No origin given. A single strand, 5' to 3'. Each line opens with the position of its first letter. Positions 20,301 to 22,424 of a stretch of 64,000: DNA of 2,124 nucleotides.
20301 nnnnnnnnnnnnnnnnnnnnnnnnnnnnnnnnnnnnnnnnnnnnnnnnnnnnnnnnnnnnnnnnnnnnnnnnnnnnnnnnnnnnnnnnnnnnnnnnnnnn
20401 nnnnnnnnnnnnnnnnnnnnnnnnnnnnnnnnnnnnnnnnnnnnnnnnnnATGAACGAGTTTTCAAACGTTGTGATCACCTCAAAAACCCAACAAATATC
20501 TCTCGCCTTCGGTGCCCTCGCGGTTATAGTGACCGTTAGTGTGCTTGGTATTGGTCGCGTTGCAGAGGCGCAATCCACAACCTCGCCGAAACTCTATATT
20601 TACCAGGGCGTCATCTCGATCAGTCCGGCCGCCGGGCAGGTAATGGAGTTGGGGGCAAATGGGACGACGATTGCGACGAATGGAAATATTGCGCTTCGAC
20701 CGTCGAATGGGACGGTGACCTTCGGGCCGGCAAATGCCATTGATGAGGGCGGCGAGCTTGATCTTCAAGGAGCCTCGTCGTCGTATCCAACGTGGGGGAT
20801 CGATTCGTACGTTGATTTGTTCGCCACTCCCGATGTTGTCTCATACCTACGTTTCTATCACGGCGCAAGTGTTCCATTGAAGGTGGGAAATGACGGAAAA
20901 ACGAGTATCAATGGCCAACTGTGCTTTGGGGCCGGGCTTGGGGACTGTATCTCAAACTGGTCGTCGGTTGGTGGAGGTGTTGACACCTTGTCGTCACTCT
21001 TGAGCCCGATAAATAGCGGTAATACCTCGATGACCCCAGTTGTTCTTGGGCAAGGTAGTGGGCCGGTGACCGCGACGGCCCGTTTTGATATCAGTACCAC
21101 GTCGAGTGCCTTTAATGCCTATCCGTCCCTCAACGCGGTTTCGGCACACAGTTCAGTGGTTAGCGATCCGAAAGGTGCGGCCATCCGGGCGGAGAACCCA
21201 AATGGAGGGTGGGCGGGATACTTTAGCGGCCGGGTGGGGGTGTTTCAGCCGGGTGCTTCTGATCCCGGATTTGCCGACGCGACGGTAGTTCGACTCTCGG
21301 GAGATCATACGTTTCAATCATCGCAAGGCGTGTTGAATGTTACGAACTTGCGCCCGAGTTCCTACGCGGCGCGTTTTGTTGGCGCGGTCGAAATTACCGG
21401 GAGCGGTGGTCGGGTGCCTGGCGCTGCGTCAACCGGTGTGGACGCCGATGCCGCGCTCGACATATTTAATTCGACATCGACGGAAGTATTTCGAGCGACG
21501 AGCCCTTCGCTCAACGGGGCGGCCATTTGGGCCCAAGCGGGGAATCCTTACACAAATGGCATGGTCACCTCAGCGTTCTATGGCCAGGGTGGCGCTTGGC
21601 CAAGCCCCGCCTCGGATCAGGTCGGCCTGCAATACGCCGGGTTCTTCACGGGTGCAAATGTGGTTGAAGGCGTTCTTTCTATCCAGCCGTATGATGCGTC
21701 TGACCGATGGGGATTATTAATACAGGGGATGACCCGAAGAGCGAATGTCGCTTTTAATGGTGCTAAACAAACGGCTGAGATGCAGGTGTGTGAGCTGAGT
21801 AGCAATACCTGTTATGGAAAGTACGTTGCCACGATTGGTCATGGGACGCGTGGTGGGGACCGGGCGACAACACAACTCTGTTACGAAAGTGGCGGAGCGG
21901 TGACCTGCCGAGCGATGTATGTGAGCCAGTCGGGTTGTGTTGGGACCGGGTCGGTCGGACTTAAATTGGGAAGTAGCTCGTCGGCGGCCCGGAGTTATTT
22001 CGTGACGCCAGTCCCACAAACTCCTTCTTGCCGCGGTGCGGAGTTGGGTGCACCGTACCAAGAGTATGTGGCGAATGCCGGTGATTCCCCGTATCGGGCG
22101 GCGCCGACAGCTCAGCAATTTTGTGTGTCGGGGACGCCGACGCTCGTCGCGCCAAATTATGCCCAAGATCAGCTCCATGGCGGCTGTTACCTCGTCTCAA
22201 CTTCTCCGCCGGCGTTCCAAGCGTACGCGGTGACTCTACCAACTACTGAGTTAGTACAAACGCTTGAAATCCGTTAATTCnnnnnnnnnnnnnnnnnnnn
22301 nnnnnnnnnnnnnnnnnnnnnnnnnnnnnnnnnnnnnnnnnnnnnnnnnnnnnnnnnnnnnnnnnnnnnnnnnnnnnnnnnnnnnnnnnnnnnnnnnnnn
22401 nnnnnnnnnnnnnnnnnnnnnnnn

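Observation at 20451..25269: Three tandem paralogs of a secreted protein family with no recognisable domains: a conserved N-terminal module, a repeated aromatic-Gly motif core and a C-terminal double-Cys motif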

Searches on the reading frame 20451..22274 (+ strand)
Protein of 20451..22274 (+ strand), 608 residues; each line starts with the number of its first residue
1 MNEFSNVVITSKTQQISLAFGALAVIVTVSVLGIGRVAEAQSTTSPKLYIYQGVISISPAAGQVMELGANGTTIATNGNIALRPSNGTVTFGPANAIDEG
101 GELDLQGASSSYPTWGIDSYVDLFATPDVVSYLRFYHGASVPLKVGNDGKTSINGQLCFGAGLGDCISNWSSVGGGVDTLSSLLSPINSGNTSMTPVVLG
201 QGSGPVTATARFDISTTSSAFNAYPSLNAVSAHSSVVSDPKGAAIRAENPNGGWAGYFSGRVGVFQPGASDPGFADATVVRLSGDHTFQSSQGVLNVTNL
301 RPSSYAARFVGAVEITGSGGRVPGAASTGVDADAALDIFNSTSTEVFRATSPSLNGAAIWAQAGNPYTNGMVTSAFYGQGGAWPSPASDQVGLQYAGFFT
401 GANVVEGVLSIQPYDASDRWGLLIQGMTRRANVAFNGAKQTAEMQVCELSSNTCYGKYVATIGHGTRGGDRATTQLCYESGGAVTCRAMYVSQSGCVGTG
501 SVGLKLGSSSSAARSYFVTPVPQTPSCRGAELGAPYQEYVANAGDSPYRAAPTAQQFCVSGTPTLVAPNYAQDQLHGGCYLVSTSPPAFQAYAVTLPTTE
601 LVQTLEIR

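Call 4: search_protein_families(library=pfam, proteins=[window:20451-22274:+], max_evalue=1)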
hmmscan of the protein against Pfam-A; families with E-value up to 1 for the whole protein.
window:20451-22274:+ (608 aa): 0 families

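Call 7: search_protein_families(library=ncbifam, proteins=[window:20451-22274:+], max_evalue=1)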
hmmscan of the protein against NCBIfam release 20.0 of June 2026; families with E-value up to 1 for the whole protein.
window:20451-22274:+ (608 aa): 0 families

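Call 8: search_solved_structures(query=A1, max_evalue=10)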
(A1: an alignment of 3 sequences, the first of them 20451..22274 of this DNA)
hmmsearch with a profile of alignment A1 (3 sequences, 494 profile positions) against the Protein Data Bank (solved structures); distinct sequences matched with E-value up to 10: 0.

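Call 14: search_protein_families(library=phrogs, proteins=[window:20451-22274:+], max_evalue=1)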
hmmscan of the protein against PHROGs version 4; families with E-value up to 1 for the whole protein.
window:20451-22274:+ (608 aa): 0 families

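Call 18: predict_structure(alignment_id=A1)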
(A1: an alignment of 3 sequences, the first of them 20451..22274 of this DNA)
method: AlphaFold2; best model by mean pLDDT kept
length: 608 residues; sequences in the alignment: 3
mean_pLDDT: 30.2   pTM: 0.27
mean pLDDT of the five models: 30.2, 28.1, 27.1, 24.2, 23.3
residues with pLDDT >= 90: 0; 70-90: 0; 50-70: 26; < 50: 582
segments of 3 or more residues with pLDDT < 50: 1-443, 449-452, 462-474, 489-608
pLDDT, mean of each block of 10 residues (from residue 1): 27 29 28 26 28 28 30 31 27 25 28 24 24 25 27 33 35 30 33 28 24 23 23 24 26 26 32 29 25 29 28 26 27 29 29 26 28 32 31 43 32 31 33 30 48 53 37 51 53 31 28 27 27 25 30 32 32 33 32 27 24
secondary structure, 60 per line:
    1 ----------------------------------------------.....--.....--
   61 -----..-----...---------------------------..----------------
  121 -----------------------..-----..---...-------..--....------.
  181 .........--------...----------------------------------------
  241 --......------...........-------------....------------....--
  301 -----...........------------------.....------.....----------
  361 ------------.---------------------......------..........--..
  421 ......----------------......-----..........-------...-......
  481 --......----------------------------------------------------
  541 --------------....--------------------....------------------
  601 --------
elements in order: E47-51 E54-58 E73-75 E156-158 H170-173 H180-189 E198-200 E243-248 E255-265 E279-282 E295-298 E306-316 E335-339 E346-350 E395-400 E407-416 E419-426 E443-448 E454-463 E475-480 E483-488 E555-558 E579-582

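Call 24: search_protein_representatives(alignment_id=A1)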
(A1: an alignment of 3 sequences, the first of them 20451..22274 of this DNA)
Query: 3 sequences, 494 profile positions. Proteins with E-value up to 0.001 (for the whole library): 91; up to 1e-10: 34; up to 1e-30: 7. The best 91 are listed.
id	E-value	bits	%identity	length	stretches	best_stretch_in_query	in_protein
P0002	1.5e-227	772.6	-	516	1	11-494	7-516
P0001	3.8e-218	741.6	-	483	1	1-494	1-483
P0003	2.5e-212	722.4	-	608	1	2-493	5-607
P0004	4.1e-37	144.4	-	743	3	139-412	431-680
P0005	1.1e-32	129.8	-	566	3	83-490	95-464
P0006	3.1e-32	128.4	-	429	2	17-274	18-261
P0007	3.3e-31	125.0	-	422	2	12-275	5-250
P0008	8.7e-30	120.3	-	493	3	17-220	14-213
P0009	1.0e-29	120.0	-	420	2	19-274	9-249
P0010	2.9e-29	118.6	-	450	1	15-275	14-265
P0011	4.5e-27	111.3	-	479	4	7-90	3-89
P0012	5.2e-25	104.5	-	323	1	44-276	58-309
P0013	1.8e-24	102.8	-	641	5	263-487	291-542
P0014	1.9e-24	102.7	-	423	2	21-202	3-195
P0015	9.4e-24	100.4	-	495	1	22-410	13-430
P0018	2.3e-22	95.8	-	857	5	29-90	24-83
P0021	1.1e-20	90.3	-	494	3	33-93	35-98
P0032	2.3e-11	59.5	-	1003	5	38-90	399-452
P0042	5.0e-08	48.5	-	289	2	27-97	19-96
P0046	9.2e-08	47.6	-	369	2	91-157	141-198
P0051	3.2e-07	45.9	-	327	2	87-155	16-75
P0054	1.3e-06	43.9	-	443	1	87-157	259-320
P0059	3.6e-06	42.4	-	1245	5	436-488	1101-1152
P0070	4.0e-05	39.0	-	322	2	92-164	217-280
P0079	1.2e-04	37.4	-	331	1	90-162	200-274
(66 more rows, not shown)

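Call 51: search_protein_families(library=pfam, alignment_id=A4, max_evalue=0.01)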
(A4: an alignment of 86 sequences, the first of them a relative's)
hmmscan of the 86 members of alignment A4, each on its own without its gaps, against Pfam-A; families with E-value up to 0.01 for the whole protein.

A. member 1, P0051 (327 aa): 0 families

B. families by the number of members that match (of 86 scanned): 5 families
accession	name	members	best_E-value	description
PF04706.18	Dickkopf_N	1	0.00025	Dickkopf N-terminal cysteine-rich region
PF00932.25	LTD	1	0.0011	Lamin Tail Domain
PF21164.2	Dumpy_DPY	1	0.005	Dumpy, DPY module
PF24908.1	Ig_SIBA-E_2nd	1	0.0069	Integrin beta-like protein A-E, second Ig-like domain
PF06598.16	Chlorovi_GP_rpt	1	0.0099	Chlorovirus glycoprotein repeat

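Call 54: find_encoding_contigs(protein=P0009, flank=10000, max_places=4)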
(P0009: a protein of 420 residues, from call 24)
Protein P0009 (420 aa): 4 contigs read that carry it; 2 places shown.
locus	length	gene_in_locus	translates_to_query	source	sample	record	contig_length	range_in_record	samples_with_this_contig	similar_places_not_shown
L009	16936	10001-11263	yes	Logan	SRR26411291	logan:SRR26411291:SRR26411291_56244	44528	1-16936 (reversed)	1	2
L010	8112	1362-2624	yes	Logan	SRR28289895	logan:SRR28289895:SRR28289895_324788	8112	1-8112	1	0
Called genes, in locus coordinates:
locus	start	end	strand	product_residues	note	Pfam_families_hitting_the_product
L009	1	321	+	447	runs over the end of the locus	PF07992:Pyr_redox_2 (weak), PF01266:DAO, PF13450:NAD_binding_8, PF01593:Amino_oxidase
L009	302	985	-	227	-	PF00535:Glycos_transf_2, PF13641:Glyco_tranf_2_3, PF10111:Glyco_tranf_2_2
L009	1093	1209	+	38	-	-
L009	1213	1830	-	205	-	-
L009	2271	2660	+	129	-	PF01475:FUR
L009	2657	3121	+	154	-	PF08534:Redoxin, PF00578:AhpC-TSA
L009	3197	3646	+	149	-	PF00293:NUDIX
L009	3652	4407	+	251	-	PF00005:ABC_tran, PF02463:SMC_N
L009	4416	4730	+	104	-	PF01541:GIY-YIG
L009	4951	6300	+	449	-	PF19295:SufBD_N, PF01458:SUFBD_core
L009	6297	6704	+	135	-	PF11969:DcpS_C, PF01230:HIT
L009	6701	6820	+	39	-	-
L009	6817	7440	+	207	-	PF01458:SUFBD_core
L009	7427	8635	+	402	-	PF00266:Aminotran_5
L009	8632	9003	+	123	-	PF01592:NifU_N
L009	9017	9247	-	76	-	-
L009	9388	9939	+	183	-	PF04203:Sortase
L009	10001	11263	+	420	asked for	-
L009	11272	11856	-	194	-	PF00081:Sod_Fe_N, PF02777:Sod_Fe_C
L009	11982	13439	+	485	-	PF00188:CAP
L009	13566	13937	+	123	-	PF03965:Penicillinase_R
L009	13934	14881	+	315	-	PF05569:Peptidase_M56 (weak), PF01435:Peptidase_M48 (weak)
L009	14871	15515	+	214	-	-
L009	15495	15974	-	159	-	-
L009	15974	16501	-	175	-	-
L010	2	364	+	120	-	?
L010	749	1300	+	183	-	PF04203:Sortase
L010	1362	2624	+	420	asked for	-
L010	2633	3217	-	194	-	PF00081:Sod_Fe_N, PF02777:Sod_Fe_C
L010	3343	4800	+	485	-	PF00188:CAP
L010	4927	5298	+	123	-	PF03965:Penicillinase_R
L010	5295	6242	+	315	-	PF05569:Peptidase_M56 (weak), PF01435:Peptidase_M48 (weak)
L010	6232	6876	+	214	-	-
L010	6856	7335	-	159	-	-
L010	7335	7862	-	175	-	-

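Call 56: find_encoding_contigs(protein=P0007, flank=8000, max_places=3)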
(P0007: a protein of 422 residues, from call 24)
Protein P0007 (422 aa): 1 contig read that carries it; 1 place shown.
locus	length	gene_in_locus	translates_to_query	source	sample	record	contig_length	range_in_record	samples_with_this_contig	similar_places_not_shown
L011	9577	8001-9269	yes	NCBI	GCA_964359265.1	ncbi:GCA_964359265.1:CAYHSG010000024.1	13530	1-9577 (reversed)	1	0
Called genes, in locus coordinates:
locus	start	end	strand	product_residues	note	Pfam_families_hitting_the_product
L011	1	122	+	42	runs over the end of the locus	-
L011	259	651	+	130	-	PF01475:FUR (weak)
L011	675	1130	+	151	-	PF00293:NUDIX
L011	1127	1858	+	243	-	PF02463:SMC_N (faint), PF00005:ABC_tran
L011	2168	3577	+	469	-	PF19295:SufBD_N, PF01458:SUFBD_core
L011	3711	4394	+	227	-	PF01458:SUFBD_core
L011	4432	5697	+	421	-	PF00266:Aminotran_5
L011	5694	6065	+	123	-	PF01592:NifU_N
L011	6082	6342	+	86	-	-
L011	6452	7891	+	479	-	-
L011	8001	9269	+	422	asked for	-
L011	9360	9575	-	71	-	?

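Call 57: find_encoding_contigs(protein=P0006, flank=8000, max_places=3)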
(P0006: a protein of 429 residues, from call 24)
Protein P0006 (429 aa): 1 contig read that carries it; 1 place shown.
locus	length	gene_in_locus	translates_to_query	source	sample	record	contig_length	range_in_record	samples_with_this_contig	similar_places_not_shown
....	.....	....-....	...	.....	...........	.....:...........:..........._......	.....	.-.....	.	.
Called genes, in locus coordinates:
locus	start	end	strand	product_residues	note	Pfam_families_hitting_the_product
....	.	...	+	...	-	?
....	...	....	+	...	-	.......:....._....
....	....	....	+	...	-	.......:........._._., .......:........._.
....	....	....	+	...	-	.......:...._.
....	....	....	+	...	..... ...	-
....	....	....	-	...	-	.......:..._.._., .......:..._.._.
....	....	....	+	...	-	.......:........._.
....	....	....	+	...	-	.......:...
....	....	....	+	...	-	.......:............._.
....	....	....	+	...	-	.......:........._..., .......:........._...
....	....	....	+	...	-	-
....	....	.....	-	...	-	-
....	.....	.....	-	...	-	-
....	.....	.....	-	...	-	-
